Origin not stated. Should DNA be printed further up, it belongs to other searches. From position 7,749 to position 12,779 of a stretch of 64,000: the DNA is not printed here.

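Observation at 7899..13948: Co-oriented three-gene operon: small PD-(D/E)xK nuclease, 258-aa unknown, and a 1576-aa helicase-nuclease, a candidate defence system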

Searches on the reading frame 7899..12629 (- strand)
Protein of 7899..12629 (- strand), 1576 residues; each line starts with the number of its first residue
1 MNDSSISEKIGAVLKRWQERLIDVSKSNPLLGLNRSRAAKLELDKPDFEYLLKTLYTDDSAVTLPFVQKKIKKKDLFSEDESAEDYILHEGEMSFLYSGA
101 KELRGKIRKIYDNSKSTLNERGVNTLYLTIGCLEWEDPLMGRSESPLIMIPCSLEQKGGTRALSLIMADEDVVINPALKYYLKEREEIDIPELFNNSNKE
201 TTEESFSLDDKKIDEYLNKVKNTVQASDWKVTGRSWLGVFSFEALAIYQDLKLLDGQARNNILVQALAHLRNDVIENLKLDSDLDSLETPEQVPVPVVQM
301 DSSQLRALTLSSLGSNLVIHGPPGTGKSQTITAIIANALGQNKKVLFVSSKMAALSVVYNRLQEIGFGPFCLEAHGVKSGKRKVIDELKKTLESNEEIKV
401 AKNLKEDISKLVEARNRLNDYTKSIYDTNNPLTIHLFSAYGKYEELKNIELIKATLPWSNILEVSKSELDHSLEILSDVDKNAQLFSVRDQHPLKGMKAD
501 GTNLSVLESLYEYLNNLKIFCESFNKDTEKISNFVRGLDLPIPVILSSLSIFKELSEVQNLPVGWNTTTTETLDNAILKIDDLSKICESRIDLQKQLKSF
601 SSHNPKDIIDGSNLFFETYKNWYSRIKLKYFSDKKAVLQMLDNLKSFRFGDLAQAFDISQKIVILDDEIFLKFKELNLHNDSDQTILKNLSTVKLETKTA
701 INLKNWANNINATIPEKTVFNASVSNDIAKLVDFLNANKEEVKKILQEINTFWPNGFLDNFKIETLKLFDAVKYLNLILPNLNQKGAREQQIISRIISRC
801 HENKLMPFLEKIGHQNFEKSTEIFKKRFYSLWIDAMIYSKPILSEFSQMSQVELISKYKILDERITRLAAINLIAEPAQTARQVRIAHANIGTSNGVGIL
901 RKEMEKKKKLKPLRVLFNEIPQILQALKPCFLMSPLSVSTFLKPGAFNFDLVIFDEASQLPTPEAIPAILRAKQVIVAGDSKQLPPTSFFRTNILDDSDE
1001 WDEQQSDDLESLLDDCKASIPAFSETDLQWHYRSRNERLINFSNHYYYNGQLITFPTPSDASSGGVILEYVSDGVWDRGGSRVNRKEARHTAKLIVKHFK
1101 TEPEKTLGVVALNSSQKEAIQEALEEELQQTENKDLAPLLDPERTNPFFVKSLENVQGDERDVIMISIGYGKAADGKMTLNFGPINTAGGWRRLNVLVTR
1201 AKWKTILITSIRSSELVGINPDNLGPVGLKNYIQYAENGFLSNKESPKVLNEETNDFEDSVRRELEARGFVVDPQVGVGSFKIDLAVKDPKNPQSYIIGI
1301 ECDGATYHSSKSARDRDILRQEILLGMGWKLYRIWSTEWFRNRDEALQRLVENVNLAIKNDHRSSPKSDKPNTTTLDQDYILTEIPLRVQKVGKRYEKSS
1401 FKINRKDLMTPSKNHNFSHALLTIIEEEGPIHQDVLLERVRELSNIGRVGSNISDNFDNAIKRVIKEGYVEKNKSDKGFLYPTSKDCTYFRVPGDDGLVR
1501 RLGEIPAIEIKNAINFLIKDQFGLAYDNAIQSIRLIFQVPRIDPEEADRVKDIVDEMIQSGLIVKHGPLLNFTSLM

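Call 3: search_protein_families(library=pfam, proteins=[window:7899-12629:-], max_evalue=0.01)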
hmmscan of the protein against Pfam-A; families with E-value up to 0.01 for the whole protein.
window:7899-12629:- (1576 aa): 18 families
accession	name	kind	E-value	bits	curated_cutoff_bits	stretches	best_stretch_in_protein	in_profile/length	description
PF18741.7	MTES_1575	-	4.1e-37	126.6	38.2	1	1257-1353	1-95/96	REase_MTES_1575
PF13195.11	DUF4011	-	1.3e-24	87.4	22.2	1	20-182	1-158/158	Protein of unknown function (DUF4011)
PF13086.12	AAA_11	-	6.5e-17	62.6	27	2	948-988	213-254/257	AAA domain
PF13087.12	AAA_12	-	1.8e-15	57.4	27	1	1025-1210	17-193/195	AAA domain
PF11784.13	DUF3320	-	1.5e-08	34.9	25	1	1418-1454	13-49/50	Protein of unknown function (DUF3320)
PF13245.12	AAA_19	-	9.3e-07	29.5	25.1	0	306-354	3-53/134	AAA domain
PF01443.25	Viral_helicase1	-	1.2e-06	28.9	21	0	938-988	47-101/228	Viral superfamily 1 RNA helicase core domain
PF13604.12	AAA_30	-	4.5e-05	23.7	27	0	301-357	3-61/191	AAA domain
PF00270.35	DEAD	-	0.00035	20.8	26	1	304-412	4-109/167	DEAD/DEAH box helicase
PF04851.21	ResIII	-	0.00036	20.9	22.5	0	315-385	24-95/164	Type III restriction enzyme, res subunit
PF09848.15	SLFN-g3_helicase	-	0.00058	19.7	24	0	317-364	4-53/354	Schlafen group 3, DNA/RNA helicase domain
PF04480.18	DUF559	-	0.00072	19.8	20.6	1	1269-1353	32-107/109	Protein of unknown function (DUF559)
PF01580.24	FtsK_SpoIIIE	-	0.004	17.1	24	1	309-355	34-84/221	FtsK/SpoIIIE family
PF01695.23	IstB_IS21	-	0.004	17.1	24.1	1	303-350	81-128/238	IstB-like ATP binding protein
PF07088.17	GvpD_P-loop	-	0.0076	16.6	24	0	312-356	8-51/189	GvpD gas vesicle protein, P-loop domain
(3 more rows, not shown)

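Call 4: search_protein_families(library=padloc, proteins=[window:7899-12629:-], max_evalue=0.01)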
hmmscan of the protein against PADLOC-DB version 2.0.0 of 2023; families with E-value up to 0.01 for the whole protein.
window:7899-12629:- (1576 aa): 7 families
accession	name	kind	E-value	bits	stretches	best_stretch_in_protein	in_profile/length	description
PDLC05009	PDC-S37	-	0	1162.2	1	8-1569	4-1543/1550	-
PDLC02194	Hhe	-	1.6e-171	570.7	2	836-1354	1268-1780/1911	-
PDLC03920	MkoA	-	6.4e-28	95.6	2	948-1213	791-1078/1112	-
PDLC03924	MkoC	-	8.7e-24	81.7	2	948-1211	670-944/1136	-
PDLC03921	MkoA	-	9.6e-11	38.1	2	948-987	1296-1335/1607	-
PDLC04140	mad8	-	2.5e-10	38.4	1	312-441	25-151/314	mads_8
PDLC02895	DpdJ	-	3.8e-06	22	1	1142-1217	389-460/2112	DpdJ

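Call 5: search_protein_families(library=ncbifam, proteins=[window:7899-12629:-], max_evalue=0.01)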
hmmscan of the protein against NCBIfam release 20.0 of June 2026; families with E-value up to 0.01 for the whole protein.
window:7899-12629:- (1576 aa): 11 families
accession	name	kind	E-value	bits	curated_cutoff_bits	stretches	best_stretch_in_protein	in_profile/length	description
NF058533.1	antiphage_ProA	equivalog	0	1123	1500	1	12-1537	358-1899/1903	anti-phage protein ProA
NF042953.1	Hhe_antiphage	equivalog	2.6e-242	807.5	2000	2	645-1364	971-1689/1797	DUF4011 domain-containing anti-phage protein Hhe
TIGR00376.1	TIGR00376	hypoth_equivalog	7.6e-31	107.2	348.9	3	943-1054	362-455/639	IGHMBP2 family helicase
NF040671.1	PLuB_AAA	exception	1e-15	56.3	999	2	945-1210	959-1231/1256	PLuB system helicase-like protein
TIGR01448.2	helicase_RecD2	equivalog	1.7e-06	26.5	500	1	276-347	298-364/713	SF1B family DNA helicase RecD2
NF038214.1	IS21_help_AAA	equivalog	7.1e-05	22.6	200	1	300-351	76-127/232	IS21-like element helper ATPase IstB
TIGR03881.1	KaiC_arch_4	hypoth_equivalog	0.0021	17.8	247.8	1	314-419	21-120/231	KaiC domain-containing protein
NF009883.0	PRK13341.1-4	equivalog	0.0028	15.6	668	1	306-388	48-121/729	AAA family ATPase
NF009067.0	PRK12402.1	equivalog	0.0076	15.2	317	0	304-342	26-64/340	replication factor C small subunit 2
TIGR01447.1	recD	equivalog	0.0096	14.5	310.15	0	307-343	156-192/597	exodeoxyribonuclease V subunit alpha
NF001624.0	PRK00411.1-2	subfamily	0.0099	14.8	354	0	312-400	50-138/374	ORC1-type DNA replication protein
